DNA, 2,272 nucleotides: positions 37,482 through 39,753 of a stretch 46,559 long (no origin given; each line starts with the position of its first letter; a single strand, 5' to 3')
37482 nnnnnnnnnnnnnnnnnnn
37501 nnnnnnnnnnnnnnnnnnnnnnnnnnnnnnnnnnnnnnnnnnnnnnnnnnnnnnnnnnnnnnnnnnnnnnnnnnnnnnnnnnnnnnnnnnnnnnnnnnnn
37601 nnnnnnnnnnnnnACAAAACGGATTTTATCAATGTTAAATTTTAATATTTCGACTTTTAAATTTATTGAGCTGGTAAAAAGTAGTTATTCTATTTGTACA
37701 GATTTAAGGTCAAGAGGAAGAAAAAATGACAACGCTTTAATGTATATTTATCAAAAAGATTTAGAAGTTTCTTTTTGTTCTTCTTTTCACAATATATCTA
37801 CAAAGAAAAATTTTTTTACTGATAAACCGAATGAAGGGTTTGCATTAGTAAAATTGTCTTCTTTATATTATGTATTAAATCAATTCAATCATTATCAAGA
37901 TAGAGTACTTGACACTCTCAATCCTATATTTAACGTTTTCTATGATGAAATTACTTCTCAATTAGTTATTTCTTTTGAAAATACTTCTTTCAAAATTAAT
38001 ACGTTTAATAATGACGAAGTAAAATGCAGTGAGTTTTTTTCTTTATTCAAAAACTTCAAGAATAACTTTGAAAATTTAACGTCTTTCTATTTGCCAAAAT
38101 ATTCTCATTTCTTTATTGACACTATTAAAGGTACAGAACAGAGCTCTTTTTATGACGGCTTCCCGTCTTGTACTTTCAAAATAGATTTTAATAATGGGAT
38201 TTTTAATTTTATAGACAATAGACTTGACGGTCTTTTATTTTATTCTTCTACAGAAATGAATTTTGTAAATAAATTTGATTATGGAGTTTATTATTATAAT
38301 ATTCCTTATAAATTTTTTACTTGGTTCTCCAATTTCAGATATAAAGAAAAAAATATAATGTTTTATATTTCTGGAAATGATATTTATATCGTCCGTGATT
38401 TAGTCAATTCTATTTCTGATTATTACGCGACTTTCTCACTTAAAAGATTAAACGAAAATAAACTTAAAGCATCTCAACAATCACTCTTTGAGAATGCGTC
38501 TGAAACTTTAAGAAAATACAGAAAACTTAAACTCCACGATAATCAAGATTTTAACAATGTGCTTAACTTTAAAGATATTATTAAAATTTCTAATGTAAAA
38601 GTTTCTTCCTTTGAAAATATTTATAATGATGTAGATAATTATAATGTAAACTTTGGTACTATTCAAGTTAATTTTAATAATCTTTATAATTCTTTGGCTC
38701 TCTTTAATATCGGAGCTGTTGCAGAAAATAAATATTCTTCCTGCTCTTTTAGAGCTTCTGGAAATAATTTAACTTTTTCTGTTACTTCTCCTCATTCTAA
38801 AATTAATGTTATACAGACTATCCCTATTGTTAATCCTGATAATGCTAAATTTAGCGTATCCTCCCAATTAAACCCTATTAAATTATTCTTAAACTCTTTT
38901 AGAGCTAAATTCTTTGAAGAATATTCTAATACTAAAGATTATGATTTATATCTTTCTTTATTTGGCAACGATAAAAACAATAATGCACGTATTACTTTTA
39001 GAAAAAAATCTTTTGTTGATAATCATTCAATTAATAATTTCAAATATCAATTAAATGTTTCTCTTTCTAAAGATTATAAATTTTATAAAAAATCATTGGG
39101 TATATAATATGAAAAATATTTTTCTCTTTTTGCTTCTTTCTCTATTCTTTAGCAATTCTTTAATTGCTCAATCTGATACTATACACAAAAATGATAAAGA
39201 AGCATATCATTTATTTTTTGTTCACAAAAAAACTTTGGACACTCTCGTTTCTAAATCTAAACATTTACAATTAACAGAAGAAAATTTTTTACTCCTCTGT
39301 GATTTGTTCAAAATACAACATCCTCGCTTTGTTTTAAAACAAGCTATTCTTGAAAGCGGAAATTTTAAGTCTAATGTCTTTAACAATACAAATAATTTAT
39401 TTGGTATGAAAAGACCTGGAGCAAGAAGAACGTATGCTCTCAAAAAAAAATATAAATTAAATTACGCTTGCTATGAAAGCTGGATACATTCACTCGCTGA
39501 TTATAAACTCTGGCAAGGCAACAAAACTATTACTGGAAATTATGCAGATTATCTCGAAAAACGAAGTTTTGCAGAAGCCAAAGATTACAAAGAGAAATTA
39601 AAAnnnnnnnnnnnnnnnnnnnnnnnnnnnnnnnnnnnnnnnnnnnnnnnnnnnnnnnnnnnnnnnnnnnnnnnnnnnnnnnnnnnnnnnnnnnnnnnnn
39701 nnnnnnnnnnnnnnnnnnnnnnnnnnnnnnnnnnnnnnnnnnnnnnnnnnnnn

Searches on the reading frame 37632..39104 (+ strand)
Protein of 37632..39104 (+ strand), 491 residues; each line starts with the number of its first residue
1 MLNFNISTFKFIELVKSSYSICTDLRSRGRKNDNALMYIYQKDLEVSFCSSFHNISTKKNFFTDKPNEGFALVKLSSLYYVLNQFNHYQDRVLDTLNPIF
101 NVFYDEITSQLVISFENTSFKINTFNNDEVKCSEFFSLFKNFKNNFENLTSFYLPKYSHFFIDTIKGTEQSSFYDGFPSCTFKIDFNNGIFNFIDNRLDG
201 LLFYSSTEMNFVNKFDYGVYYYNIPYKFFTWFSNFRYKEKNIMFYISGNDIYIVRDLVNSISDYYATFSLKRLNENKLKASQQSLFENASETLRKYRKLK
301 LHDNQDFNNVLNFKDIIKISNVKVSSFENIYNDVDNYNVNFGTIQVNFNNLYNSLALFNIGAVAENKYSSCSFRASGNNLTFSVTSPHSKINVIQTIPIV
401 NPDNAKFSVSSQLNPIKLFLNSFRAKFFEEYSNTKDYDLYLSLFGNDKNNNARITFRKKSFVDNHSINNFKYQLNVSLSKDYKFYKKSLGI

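Call 19: find_related_loci(query=window:37632-39104:+, collection=viral_contigs, flank=10000)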
Query window:37632-39104:+ (491 aa) in viral_contigs; peptide patterns used: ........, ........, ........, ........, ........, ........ (x = any residue, [..] = any of these).
5 stretches matched a pattern, but none encodes a relative of the query by tblastn (E <= 1e-3).

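Call 20: search_protein_families(library=pfam, proteins=[window:37632-39104:+], max_evalue=0.01)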
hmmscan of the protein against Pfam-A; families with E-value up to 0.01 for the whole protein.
window:37632-39104:+ (491 aa): 0 families

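Call 29: search_protein_families(library=phrogs, proteins=[window:37632-39104:+], max_evalue=0.001)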
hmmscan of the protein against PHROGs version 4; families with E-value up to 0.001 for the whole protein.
window:37632-39104:+ (491 aa): 0 families

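Call 30: find_homologous_proteins(query=window:37632-39104:+, max_evalue=0.001)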
Query window:37632-39104:+ (491 aa): 2 proteins with E <= 0.001 among 5333 candidates.
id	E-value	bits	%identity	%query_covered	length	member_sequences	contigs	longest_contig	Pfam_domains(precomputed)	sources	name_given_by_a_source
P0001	0.0e+0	1010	94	100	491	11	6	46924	-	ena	-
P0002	8.6e-273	923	87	100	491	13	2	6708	-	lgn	-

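Call 31: find_encoding_contigs(protein=P0001, flank=10000, max_places=10)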
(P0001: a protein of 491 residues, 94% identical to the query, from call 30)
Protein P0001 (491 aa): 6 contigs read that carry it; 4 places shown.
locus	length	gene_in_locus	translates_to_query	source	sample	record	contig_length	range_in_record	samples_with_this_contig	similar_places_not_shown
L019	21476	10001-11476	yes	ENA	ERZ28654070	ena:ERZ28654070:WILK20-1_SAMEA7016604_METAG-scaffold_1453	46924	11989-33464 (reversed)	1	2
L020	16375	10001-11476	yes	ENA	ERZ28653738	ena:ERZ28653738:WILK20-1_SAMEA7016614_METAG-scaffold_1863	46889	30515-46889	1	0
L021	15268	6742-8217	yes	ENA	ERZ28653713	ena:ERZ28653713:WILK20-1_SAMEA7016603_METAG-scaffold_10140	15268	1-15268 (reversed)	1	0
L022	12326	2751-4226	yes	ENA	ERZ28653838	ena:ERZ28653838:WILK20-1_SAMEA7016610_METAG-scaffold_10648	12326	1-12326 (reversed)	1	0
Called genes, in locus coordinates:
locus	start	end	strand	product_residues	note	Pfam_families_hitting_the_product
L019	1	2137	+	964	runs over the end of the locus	-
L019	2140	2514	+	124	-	-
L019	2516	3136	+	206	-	-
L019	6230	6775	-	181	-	-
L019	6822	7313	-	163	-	-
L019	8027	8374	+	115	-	-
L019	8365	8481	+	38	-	-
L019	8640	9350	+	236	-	-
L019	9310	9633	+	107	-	-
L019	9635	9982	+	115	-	-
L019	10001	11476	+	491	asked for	-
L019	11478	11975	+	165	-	PF01832:Glucosaminidase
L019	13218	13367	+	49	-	-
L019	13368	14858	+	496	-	PF02384:N6_Mtase, PF07669:Eco57I, PF01170:UPF0020 (faint)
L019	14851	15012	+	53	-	-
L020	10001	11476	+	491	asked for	-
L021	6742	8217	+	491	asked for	-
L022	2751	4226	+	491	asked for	-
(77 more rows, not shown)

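Call 32: find_encoding_contigs(protein=P0002, flank=10000, max_places=10)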
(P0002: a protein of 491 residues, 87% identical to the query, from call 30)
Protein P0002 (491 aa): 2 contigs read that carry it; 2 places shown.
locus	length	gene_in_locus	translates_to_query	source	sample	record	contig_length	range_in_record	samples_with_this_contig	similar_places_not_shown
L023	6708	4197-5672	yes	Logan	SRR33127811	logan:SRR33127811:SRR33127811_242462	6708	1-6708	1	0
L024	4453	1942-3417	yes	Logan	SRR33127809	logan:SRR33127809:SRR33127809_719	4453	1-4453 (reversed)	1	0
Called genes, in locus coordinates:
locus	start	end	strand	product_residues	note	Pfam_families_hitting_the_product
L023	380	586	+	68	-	-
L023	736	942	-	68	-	-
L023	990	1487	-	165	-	-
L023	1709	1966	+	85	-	-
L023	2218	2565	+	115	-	-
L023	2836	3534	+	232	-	-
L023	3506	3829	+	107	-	-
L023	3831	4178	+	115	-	-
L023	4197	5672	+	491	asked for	-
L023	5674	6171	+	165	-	PF01832:Glucosaminidase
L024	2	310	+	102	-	?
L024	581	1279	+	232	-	-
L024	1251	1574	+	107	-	-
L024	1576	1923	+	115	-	-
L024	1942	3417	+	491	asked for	-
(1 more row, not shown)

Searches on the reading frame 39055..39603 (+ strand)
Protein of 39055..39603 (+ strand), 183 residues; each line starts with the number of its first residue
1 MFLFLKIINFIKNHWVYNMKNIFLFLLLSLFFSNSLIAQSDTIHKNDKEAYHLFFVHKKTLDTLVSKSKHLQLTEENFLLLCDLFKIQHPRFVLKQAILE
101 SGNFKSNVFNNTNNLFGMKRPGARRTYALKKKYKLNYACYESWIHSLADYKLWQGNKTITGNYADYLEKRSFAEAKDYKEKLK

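Call 20: search_protein_families(library=pfam, proteins=[window:39106-39603:+], max_evalue=0.01)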
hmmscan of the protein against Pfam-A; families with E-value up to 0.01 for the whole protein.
window:39106-39603:+ (166 aa): 1 family
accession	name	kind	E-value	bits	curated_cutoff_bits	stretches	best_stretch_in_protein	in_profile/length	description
PF01832.25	Glucosaminidase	-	7.4e-13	49.7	30.2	1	73-165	15-114/123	Mannosyl-glycoprotein endo-beta-N-acetylglucosaminidase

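Call 22: find_encoding_contigs(protein=window:39055-39603:+, flank=10000, max_places=10)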
Protein window:39055-39603:+ (183 aa): 6 contigs read that carry it; 5 places shown.
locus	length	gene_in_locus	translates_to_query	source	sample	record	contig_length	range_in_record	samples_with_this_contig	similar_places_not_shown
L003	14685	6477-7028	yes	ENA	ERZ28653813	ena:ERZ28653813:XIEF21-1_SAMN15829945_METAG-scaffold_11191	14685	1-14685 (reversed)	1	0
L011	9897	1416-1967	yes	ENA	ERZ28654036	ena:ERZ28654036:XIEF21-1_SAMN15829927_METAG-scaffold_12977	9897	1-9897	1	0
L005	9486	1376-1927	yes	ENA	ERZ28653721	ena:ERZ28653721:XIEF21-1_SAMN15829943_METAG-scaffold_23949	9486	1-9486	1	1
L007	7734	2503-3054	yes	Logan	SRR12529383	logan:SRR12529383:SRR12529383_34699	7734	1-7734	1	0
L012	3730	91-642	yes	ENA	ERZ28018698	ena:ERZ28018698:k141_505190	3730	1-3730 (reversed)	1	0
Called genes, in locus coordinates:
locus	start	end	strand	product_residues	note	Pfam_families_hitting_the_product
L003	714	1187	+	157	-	-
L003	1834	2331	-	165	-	-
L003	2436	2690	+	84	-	-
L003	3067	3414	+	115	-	-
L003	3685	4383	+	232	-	-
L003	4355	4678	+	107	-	-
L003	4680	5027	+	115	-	-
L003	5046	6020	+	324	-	-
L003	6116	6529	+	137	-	-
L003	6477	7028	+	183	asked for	PF01832:Glucosaminidase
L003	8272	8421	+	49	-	-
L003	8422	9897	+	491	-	PF02384:N6_Mtase, PF07669:Eco57I, PF05175:MTS (faint)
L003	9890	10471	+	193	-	PF01420:Methylase_S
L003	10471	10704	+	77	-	-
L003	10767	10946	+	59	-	-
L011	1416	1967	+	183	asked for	PF01832:Glucosaminidase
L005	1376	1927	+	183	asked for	PF01832:Glucosaminidase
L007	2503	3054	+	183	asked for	PF01832:Glucosaminidase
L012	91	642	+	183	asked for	PF01832:Glucosaminidase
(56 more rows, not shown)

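Call 47: find_homologous_proteins(query=window:39109-39603:+, max_evalue=1e-10)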
Query window:39109-39603:+ (165 aa): 66 proteins with E <= 1e-10 among 146 candidates.
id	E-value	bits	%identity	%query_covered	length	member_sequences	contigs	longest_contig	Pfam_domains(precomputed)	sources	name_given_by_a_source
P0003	3.1e-102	357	98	100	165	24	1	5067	PF01832.26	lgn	-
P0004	2.3e-69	250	69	100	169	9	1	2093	PF01832.26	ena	-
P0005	9.8e-42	161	65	69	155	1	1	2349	PF01832.26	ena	-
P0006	7.1e-28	116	48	75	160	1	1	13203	PF01832.26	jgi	jgi:uncharacterized FlgJ-related protein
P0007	4.2e-26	110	49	77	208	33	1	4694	PF01832.26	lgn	-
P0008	2.4e-21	94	47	68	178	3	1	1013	PF01832.26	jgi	-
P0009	3.4e-21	94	38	98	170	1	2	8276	PF01832.26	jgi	jgi:uncharacterized FlgJ-related protein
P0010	3.8e-19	87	49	62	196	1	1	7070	PF01832.26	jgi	jgi:hypothetical protein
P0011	1.2e-16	79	42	68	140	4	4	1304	PF01832.26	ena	-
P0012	1.2e-15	76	46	73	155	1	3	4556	PF01832.26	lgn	-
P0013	4.2e-15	74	41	67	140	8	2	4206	PF01832.26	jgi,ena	jgi:hypothetical protein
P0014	5.5e-15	74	48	59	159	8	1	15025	PF01832.26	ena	-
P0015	6.7e-15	73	38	68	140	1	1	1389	PF01832.26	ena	-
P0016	1.3e-14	72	47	58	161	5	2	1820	PF01832.26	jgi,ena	-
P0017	1.6e-14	72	49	59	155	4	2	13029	PF01832.26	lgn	-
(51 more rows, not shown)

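Call 48: find_encoding_contigs(protein=P0004, flank=10000, max_places=4)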
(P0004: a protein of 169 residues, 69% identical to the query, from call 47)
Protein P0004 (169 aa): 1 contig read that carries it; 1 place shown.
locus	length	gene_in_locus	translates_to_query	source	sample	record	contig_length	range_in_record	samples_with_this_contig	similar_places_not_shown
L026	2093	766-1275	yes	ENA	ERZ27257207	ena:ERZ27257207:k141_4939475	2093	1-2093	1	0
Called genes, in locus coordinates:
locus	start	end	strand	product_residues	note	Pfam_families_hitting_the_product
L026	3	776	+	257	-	?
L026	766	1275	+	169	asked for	PF01832:Glucosaminidase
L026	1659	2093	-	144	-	?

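Call 49: find_encoding_contigs(protein=P0005, flank=10000, max_places=4)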
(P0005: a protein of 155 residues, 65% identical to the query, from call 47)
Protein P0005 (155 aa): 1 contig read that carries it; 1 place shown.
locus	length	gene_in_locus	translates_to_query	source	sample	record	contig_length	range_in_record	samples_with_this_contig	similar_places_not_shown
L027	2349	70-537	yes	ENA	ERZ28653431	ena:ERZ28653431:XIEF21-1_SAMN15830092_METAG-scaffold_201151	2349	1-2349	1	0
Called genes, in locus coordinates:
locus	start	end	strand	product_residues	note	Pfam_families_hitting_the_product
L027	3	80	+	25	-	?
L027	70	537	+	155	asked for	PF01832:Glucosaminidase (weak)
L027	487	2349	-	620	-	?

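Call 50: find_encoding_contigs(protein=P0006, flank=10000, max_places=4)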
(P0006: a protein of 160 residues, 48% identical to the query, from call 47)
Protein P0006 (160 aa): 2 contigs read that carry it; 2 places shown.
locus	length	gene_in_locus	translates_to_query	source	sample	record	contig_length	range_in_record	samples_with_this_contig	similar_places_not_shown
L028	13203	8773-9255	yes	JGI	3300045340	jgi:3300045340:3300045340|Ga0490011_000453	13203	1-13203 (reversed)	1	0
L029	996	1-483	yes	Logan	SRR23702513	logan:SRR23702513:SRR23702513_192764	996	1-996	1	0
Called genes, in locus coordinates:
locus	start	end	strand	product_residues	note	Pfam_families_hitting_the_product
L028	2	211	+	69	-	?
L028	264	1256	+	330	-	-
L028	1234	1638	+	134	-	-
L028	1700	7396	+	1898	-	-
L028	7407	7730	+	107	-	-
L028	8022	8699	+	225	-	PF04542:Sigma70_r2 (weak), PF08281:Sigma70_r4_2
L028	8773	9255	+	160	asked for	PF01832:Glucosaminidase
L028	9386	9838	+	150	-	PF01242:PTPS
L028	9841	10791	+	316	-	-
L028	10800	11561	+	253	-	-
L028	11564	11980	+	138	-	-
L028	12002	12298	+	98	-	-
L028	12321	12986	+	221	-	PF01227:GTP_cyclohydroI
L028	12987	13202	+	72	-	?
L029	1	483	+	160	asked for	PF01832:Glucosaminidase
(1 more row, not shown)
